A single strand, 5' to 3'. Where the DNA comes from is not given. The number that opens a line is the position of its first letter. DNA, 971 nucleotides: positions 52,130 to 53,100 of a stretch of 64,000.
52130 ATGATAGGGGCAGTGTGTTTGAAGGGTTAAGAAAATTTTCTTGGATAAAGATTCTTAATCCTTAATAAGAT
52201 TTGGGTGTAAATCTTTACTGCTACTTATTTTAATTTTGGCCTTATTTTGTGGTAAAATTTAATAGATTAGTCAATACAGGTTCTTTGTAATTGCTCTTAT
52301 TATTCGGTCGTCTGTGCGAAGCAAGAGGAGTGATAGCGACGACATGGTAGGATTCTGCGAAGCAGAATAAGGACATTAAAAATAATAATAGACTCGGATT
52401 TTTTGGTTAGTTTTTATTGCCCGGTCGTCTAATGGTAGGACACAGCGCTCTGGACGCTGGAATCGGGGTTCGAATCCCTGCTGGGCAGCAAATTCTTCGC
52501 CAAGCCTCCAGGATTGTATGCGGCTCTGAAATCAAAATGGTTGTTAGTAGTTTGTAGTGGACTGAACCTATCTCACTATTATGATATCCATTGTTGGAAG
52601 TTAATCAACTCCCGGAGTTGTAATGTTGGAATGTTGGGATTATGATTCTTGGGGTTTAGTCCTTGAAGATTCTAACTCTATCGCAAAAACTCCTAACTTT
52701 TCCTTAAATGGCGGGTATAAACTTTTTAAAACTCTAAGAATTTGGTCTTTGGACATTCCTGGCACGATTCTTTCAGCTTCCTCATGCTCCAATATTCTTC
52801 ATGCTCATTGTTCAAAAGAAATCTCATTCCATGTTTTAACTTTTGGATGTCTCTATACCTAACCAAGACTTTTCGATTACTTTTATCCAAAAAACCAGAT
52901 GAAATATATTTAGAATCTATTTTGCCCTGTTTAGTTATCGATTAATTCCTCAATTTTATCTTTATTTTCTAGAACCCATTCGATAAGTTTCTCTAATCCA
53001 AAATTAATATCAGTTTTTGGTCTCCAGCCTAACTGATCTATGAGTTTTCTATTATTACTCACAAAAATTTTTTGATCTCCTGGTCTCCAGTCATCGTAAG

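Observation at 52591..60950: ~37-bp direct repeats bracket an 8.3-kb sugar-modification island adjacent to tRNA-Gln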

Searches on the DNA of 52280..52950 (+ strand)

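Call 58: search_rna_families(source=window, start=52280, end=52950, threshold=evalue, max_evalue=10)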
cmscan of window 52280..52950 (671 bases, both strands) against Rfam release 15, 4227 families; matches with E-value up to 10: 4.
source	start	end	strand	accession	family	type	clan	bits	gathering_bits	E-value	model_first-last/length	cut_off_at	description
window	52418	52488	+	RF00005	tRNA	Gene; tRNA;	CL00001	57.1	29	1.1e-11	1-71/71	no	tRNA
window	52479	52643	+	RF02043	HOTTIP_4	Gene; lncRNA;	-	23.2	45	0.13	1-166/166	no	HOXA transcript at the distal tip, conserved region 4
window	52446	52487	+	RF01684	mascRNA-menRNA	Gene;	-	18.5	42.5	0.55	1-56/56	no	MALAT1-associated small cytoplasmic RNA/MEN beta RNA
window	52466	52478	-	RF04351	Plastid-psbl-rps4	Cis-reg;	-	13.5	68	9.1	11-23/53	no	Plastid-psbl-rps4 3UTR RNA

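Call 87: search_dna_similar(query=window:52480-52700:+, collection=plasmids, mode=distant, max_evalue=0.01, max_rows=5)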
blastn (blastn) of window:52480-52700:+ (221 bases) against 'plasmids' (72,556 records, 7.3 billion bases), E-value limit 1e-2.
No match.

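Call 88: search_dna_similar(query=window:52480-52700:+, collection=phages, mode=distant, max_evalue=0.01, max_rows=5)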
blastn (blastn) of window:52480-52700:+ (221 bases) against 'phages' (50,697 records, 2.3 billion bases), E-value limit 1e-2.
No match.
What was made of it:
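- Tried and rejected: No match (calls 87, 88).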
